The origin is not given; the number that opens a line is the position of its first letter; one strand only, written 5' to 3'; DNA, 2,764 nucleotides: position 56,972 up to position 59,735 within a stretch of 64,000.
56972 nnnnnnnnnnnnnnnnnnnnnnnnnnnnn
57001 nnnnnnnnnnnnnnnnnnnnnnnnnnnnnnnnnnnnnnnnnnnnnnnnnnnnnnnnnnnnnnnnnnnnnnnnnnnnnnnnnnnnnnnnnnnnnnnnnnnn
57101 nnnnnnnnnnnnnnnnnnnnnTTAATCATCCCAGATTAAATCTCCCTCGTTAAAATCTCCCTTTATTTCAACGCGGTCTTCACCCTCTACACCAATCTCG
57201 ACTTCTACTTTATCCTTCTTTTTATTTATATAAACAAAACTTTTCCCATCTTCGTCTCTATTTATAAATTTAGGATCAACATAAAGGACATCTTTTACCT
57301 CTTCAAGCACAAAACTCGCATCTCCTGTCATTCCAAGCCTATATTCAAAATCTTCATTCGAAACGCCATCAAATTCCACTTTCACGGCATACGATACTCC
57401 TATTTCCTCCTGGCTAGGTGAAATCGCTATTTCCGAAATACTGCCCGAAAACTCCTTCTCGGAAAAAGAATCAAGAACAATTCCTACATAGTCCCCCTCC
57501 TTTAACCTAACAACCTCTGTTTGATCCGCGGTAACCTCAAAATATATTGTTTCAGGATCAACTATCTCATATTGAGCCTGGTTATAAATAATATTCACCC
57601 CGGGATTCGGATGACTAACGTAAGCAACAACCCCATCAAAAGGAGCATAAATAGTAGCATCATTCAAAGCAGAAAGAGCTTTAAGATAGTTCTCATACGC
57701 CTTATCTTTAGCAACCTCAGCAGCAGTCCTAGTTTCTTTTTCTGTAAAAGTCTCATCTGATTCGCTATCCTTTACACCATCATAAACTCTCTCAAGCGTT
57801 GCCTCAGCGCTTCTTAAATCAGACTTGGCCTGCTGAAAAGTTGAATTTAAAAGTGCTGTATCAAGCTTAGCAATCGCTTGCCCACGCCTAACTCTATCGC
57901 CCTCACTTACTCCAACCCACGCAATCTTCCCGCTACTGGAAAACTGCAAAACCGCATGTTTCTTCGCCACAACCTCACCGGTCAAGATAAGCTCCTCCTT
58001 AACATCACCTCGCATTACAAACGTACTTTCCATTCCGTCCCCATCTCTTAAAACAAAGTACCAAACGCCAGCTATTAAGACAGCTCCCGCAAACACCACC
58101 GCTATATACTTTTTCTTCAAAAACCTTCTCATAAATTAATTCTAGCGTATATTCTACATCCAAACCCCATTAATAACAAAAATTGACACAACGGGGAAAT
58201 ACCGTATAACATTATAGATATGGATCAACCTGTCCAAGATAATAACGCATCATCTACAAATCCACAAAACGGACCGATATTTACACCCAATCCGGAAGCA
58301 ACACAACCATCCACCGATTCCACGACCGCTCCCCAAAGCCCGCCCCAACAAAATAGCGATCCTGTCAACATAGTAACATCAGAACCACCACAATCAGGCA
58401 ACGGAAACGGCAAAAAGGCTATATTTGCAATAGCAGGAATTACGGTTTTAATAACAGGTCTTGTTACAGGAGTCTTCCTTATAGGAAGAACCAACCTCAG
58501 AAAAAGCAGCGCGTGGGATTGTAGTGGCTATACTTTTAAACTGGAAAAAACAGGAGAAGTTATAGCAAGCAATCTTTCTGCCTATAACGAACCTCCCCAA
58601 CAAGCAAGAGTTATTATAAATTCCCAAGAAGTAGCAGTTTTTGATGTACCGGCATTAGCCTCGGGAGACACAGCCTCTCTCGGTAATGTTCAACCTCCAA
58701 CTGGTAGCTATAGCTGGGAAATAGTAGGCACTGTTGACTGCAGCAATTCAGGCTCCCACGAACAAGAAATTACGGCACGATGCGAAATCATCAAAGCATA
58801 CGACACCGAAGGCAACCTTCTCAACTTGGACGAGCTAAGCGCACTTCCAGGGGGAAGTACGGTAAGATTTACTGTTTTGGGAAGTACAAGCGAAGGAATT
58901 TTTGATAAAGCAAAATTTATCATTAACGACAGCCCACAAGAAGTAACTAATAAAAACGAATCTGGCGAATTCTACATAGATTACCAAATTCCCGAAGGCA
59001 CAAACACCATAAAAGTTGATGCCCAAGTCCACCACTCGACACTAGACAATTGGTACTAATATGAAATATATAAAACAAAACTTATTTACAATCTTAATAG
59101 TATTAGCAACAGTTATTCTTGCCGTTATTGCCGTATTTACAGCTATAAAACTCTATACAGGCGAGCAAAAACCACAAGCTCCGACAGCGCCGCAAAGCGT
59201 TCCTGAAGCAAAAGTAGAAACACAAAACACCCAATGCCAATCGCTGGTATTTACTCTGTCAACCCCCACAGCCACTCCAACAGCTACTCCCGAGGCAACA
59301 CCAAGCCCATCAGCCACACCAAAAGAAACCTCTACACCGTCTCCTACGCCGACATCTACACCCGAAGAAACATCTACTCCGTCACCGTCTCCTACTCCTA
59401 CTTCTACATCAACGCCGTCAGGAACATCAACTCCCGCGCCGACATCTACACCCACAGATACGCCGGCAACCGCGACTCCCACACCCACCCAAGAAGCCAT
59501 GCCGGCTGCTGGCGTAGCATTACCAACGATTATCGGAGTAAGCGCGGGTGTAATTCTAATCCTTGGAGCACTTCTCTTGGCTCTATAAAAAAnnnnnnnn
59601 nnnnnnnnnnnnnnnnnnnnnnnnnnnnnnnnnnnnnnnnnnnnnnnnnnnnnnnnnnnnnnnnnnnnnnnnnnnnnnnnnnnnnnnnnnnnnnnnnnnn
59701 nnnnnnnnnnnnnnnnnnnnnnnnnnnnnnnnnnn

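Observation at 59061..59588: Two Thr/Pro-rich surface proteins share a non-LPXTG C-terminal sorting-signal-like module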

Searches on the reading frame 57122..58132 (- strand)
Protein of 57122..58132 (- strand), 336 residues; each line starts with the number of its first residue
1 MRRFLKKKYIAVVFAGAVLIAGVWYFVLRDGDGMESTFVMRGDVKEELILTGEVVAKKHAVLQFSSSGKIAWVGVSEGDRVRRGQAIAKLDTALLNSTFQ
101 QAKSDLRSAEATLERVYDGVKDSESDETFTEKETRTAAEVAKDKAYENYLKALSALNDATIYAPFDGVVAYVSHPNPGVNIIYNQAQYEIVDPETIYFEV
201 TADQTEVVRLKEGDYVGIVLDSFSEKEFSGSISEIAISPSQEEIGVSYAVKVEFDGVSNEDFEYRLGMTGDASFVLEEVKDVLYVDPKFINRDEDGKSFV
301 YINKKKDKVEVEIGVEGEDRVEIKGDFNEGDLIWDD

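Call 69: search_protein_families(library=pfam, proteins=[window:57122-58132:-], max_evalue=0.01)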
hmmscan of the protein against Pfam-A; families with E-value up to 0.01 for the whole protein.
window:57122-58132:- (336 aa): 5 families
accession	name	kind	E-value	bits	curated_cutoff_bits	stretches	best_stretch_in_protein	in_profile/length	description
PF13437.12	HlyD_3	-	1.9e-10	41.8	22.2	1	160-253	1-92/106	HlyD family secretion protein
PF16576.10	HlyD_D23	-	4.6e-10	39.6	30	1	51-236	9-185/214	Barrel-sandwich domain of CusB or HlyD membrane-fusion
PF13533.13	Biotin_lipoyl_2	-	1.7e-05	25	29.8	1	62-91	3-32/32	Biotin-lipoyl like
PF01551.29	Peptidase_M23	-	0.00013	22.5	28.7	0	52-91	34-73/96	Peptidase family M23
PF00364.28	Biotin_lipoyl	-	0.0057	16.9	22.1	0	57-90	40-73/73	Biotin-requiring enzyme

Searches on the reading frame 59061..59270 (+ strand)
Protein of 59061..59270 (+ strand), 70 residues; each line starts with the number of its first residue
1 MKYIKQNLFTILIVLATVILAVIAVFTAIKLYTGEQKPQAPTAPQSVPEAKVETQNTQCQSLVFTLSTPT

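Call 58: search_protein_representatives(protein=window:59061-59270:+)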
Query: 70 residues. Proteins with E-value up to 0.001 (for the whole library): 207; up to 1e-10: 4; up to 1e-30: 0. The best 150 are listed.
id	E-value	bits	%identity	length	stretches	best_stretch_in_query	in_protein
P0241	8.5e-13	63.7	57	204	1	1-69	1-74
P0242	1.5e-11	59.8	49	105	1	5-69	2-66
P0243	4.3e-11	58.3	58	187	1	5-70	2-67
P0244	4.7e-11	58.2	53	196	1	3-70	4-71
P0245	2.5e-10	55.9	56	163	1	8-70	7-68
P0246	8.1e-10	54.4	51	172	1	3-69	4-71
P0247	1.8e-09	53.2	54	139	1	6-67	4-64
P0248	3.8e-09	52.2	52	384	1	3-68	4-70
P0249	5.9e-09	51.7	48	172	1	4-70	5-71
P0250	6.7e-09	51.5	54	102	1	3-58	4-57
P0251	9.0e-09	51.1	57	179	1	1-68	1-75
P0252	1.0e-08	50.9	56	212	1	5-69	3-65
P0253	1.3e-08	50.6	48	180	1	5-70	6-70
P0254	1.3e-08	50.6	49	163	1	3-70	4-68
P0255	1.6e-08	50.3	50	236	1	1-60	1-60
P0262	5.6e-08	48.6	57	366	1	2-58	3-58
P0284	3.9e-07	46.0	53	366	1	5-67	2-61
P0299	1.1e-06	44.6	61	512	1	1-51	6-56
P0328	5.5e-06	42.3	47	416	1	3-69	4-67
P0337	1.0e-05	41.5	52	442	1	3-52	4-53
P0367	4.0e-05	39.6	41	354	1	2-69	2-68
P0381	6.7e-05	38.9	45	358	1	3-53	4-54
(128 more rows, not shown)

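Call 72: list_cluster_members(proteins=[P0241, P0244, P0248, P0262, P0284, P0299, P0328, P0337, P0367, P0381])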
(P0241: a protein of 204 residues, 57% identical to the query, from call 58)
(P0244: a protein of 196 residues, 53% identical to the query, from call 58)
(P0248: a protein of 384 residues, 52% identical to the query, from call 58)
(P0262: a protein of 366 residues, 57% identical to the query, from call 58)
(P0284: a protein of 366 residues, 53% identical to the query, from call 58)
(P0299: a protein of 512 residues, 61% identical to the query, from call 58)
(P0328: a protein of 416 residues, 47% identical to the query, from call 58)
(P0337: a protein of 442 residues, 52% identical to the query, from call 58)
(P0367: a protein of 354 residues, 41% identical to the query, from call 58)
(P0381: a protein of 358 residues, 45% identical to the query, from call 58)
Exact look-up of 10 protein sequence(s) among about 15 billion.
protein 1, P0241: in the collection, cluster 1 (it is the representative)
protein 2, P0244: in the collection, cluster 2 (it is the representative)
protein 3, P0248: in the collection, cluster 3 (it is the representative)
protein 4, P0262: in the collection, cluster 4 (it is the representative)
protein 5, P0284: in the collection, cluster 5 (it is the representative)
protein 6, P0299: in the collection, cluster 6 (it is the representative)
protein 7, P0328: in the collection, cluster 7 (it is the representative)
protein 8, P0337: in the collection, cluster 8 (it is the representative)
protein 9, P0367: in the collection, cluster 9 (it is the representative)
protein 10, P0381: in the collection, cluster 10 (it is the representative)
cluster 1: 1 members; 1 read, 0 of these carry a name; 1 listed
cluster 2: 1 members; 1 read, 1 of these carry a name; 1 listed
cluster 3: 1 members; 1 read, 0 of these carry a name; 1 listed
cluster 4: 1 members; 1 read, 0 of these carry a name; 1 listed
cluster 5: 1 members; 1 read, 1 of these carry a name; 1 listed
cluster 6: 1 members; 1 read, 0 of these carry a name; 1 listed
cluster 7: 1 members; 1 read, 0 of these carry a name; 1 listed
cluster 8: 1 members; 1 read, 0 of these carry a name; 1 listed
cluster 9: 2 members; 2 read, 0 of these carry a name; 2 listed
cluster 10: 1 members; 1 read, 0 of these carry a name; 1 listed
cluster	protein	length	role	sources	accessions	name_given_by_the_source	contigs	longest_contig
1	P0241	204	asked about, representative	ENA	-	-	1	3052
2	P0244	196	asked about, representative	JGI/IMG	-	hypothetical protein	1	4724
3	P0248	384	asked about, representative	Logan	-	-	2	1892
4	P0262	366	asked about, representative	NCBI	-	-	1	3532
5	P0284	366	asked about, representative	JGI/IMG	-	hypothetical protein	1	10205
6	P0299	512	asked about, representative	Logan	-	-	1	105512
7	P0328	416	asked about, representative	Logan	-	-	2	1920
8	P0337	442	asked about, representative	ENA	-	-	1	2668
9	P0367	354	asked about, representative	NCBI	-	-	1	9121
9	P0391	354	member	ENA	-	-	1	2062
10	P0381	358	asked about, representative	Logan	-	-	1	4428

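Call 84: find_encoding_contigs(protein=P0299, flank=10000, max_places=1)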
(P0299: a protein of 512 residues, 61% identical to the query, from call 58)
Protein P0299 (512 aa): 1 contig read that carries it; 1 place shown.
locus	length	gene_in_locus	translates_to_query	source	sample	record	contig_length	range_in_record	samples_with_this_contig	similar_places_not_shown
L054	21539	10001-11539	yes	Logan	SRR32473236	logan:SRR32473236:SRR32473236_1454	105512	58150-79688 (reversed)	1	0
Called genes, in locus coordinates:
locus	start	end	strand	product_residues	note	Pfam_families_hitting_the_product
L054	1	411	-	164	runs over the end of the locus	PF01025:GrpE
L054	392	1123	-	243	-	PF01628:HrcA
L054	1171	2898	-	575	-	PF03023:MurJ, PF13440:Polysacc_synt_3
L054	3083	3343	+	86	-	PF01649:Ribosomal_S20p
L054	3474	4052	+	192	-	PF05137:PilN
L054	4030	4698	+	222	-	-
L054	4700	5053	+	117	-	-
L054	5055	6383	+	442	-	PF16656:Pur_ac_phosph_N (weak), PF19077:Big_13 (weak)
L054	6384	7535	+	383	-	PF00404:Dockerin_1 (weak)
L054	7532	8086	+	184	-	-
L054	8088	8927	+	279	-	-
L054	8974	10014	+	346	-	-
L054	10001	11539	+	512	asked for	-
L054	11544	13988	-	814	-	PF13231:PMT_2 (weak), PF02366:PMT, PF13231:PMT_2, PF16192:PMT_4TMC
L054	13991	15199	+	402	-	-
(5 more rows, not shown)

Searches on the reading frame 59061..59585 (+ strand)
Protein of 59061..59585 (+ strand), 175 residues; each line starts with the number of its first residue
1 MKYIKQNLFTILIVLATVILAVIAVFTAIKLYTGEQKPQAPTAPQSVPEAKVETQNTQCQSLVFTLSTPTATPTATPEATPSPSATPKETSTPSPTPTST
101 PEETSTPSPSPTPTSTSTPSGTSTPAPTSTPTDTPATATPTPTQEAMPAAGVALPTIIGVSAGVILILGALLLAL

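Call 4: search_protein_families(library=ncbifam, proteins=[window:59061-59585:+], max_evalue=1)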
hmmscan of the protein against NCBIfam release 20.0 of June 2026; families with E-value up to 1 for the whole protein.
window:59061-59585:+ (175 aa): 10 families
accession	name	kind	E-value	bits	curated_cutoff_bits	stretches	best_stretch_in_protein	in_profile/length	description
TIGR04526.1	predic_Ig_block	subfamily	0.00027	20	150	1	11-137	8-148/693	putative immunoglobulin-blocking virulence protein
TIGR04360.1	other_trbK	hypoth_equivalog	0.0064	16.9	33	1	14-62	3-50/73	putative entry exclusion protein TrbK-alt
TIGR03943.1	TIGR03943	equivalog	0.0093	15.4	88.8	1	2-106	7-101/221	TIGR03943 family putative permease subunit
NF008109.0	PRK10856.1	equivalog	0.029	14.1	208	1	47-150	147-248/334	cytoskeleton protein RodZ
NF042931.1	SAG1386_EF1546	equivalog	0.049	13.7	80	1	5-92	27-87/158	SAG1386/EF1546 family surface-associated protein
NF041620.1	MXAN_5187_fam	hypoth_equivalog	0.081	12.6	200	1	35-145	350-499/601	MXAN_5187 family protein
NF041422.1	VirB10_subf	subfamily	0.1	12.1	400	1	6-144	55-192/404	VirB10/TraB/TrbI family type IV secretion system protein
NF050813.1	CellDivFtsNCaul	equivalog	0.24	11.6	300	1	12-157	34-186/268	cell division protein FtsN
NF038119.1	PEP_CTERM_MHFG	equivalog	0.33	11.2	100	1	42-155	133-252/260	MHFG family PEP-CTERM protein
NF033779.0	Tim44_TimA_adap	subfamily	0.49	10.3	80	1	16-47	2-40/215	Tim44/TimA family putative adaptor protein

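Call 5: search_protein_families(library=pfam, proteins=[window:59061-59585:+], max_evalue=1)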
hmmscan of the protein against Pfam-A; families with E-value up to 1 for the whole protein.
window:59061-59585:+ (175 aa): 3 families
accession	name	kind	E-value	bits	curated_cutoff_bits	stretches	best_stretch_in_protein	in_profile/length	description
PF16788.10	ATF7IP_BD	-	0.0019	18.9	27.6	1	33-137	92-200/219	ATF-interacting protein binding domain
PF20084.4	TrbK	-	0.045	14.3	23.9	1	13-62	8-60/102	Conjugative transfer region protein TrbK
PF05808.16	Podoplanin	-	0.52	11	30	1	49-169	2-117/135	Podoplanin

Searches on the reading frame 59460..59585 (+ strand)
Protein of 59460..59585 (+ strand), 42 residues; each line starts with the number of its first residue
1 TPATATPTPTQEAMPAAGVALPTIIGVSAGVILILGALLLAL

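Call 19: find_homologous_proteins(query=A1, max_evalue=10)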
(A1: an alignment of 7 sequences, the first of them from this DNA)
Query A1 (7 sequences): 1653 candidates shared short words with the query, none scored E <= 10.

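Call 22: find_related_loci(query=A2, collection=genome_contigs, flank=10000)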
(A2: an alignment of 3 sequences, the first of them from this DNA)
Query A2 (42 aa) in genome_contigs; peptide patterns used: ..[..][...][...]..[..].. (x = any residue, [..] = any of these).
41 stretches matched a pattern; 2 encode a relative of the query (tblastn E <= 1e-3); 2 distinct loci.
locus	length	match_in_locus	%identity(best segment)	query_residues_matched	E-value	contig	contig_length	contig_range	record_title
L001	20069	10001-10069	96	6-28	8e-11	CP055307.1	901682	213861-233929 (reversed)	MAG: Candidatus Woesebacteria bacterium isolate Ch104b chromosome, complete genome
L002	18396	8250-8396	47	3-42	1e-8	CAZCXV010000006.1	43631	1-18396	MAG TPA_asm: uncultured Gammaproteobacteria bacterium isolate SRP062349_co2_267 genome assembly, contig: NODE_506_length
